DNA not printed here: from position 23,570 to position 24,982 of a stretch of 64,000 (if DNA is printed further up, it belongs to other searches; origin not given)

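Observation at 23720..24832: Unusual domain architecture: N-terminal His-ligand cupin fused to a C-terminal haem-oxygenase-like (HDO) helical domain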

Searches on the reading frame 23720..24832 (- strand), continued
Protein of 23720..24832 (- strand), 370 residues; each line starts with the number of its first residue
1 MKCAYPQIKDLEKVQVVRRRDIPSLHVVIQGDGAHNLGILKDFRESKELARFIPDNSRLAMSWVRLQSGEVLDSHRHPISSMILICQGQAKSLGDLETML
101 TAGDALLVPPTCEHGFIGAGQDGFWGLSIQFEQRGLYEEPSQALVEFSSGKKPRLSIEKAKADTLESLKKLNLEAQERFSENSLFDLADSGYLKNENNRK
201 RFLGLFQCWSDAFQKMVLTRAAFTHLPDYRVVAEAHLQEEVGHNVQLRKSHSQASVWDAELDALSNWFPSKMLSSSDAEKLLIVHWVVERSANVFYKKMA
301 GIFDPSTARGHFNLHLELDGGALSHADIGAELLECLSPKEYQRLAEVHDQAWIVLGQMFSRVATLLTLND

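Call 73: search_protein_families(library=pfam, proteins=[L031:7049-8860:+, L031:11640-12965:+, L031:13531-15528:+, L028:11029-12003:+, L028:11948-14209:+, L028:14228-15439:+, L043:7639-9156:+, L043:9143-9892:+, L043:4006-5553:+, L030:7336-8340:+], max_evalue=0.001)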
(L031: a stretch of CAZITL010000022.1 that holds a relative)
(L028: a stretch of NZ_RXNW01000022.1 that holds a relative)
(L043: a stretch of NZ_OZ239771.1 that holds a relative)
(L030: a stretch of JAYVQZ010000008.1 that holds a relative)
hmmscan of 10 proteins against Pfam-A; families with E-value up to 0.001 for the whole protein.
L031:7049-8860:+ (603 aa): 5 families
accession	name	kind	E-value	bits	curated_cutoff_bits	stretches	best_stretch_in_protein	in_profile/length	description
PF00563.25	EAL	-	3.8e-78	262.5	31.3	1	330-564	3-236/236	EAL domain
PF00990.26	GGDEF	-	1.8e-48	164.8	23.8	1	152-309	1-161/161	Diguanylate cyclase, GGDEF domain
PF12860.13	PAS_7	-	3.8e-08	33.9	27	1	32-146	1-115/115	PAS fold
PF13188.13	PAS_8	-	0.0001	22.5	21.8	1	27-66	2-38/65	PAS domain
PF00989.32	PAS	-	0.00041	20.8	22.6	0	28-63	3-38/113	PAS fold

L031:11640-12965:+ (441 aa): 1 family
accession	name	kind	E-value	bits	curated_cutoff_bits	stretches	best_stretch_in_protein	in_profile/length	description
PF01235.23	Na_Ala_symp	-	1.1e-68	232.8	24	1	75-437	17-371/392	Sodium:alanine symporter family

L031:13531-15528:+ (665 aa): 0 families

L028:11029-12003:+ (324 aa): 2 families
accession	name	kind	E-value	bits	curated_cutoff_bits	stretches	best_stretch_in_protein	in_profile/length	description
PF00056.29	Ldh_1_N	-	4.6e-08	33.6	27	1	4-157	3-141/141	lactate/malate dehydrogenase, NAD binding domain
PF02866.23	Ldh_1_C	-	0.00097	19.6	22.6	0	164-317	5-169/174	lactate/malate dehydrogenase, alpha/beta C-terminal domain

L028:11948-14209:+ (753 aa): 0 families

L028:14228-15439:+ (403 aa): 4 families
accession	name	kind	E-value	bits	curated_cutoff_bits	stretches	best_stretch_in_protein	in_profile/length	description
PF07690.21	MFS_1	-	3e-43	148.5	33.4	1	18-349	3-337/347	Major Facilitator Superfamily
PF00083.30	Sugar_tr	-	1.8e-14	53.9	22.3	1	45-190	45-196/452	Sugar (and other) transporter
PF13347.12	MFS_2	-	1.5e-09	37.4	27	1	39-127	252-342/427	MFS/sugar transport protein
PF03137.26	OATP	-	1.3e-05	24.2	25.8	1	99-162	133-196/545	Organic Anion Transporter Polypeptide (OATP) family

L043:7639-9156:+ (505 aa): 2 families
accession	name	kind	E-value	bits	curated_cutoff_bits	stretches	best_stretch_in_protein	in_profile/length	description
PF03023.19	MurJ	-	1.1e-149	499.4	27.4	1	28-474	1-448/451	Lipid II flippase MurJ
PF01554.23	MatE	-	0.00024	21.3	24.9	1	257-396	26-160/161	MatE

L043:9143-9892:+ (249 aa): 2 families
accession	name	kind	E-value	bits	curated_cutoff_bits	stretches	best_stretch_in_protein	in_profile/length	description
PF05857.17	TraX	-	3.9e-15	56.8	25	1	12-235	2-214/217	TraX protein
PF01757.29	Acyl_transf_3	-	0.00019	21.1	31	0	12-167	4-165/326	Acyltransferase domain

L043:4006-5553:+ (515 aa): 6 families
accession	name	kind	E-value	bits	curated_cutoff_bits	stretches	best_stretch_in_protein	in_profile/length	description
PF22599.2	SecDF_P1_head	-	5.1e-37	126.7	27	1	230-331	12-114/114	SecDF, P1 head subdomain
PF21760.3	SecD_1st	-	1e-20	73.3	27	1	145-204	1-60/60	Protein translocase subunit SecDF, P1 domain, N-terminal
PF02355.23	SecD_SecF_C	-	4.3e-18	65.8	20.5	1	334-501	14-184/189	Protein export membrane protein SecD/SecF, C-terminal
PF03176.21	MMPL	-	7.1e-08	32.2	20.5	1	379-493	179-292/333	MMPL family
PF00873.25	ACR_tran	-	8.8e-05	20.8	28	1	349-501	329-487/1021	AcrB/AcrD/AcrF family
PF07549.19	Sec_GG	-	0.00094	19.1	20.3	0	41-58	8-25/28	SecD/SecF GG Motif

L030:7336-8340:+ (334 aa): 8 families
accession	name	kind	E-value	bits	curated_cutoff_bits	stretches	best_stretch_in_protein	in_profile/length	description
PF00891.24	Methyltransf_2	-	2.3e-46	158.2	22.3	1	108-313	1-208/210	O-methyltransferase domain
PF08100.18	Dimerisation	-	1.8e-10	40.9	25.6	1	4-83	5-89/93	O-methyltransferase dimerisation domain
PF08242.18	Methyltransf_12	-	2.1e-07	32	30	1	172-267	1-97/98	Methyltransferase domain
PF13649.12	Methyltransf_25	-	8e-07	30.1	27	1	172-266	2-97/97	Methyltransferase domain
PF05175.20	MTS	-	8.1e-07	29.3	23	1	159-272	23-140/170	Methyltransferase small domain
PF13489.12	Methyltransf_23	-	3.6e-05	24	27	1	159-318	13-163/164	Methyltransferase domain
PF13847.12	Methyltransf_31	-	6.2e-05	23.1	27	1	166-271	2-110/145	Methyltransferase domain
PF08241.18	Methyltransf_11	-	0.00013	23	21.2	1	173-269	2-94/95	Methyltransferase domain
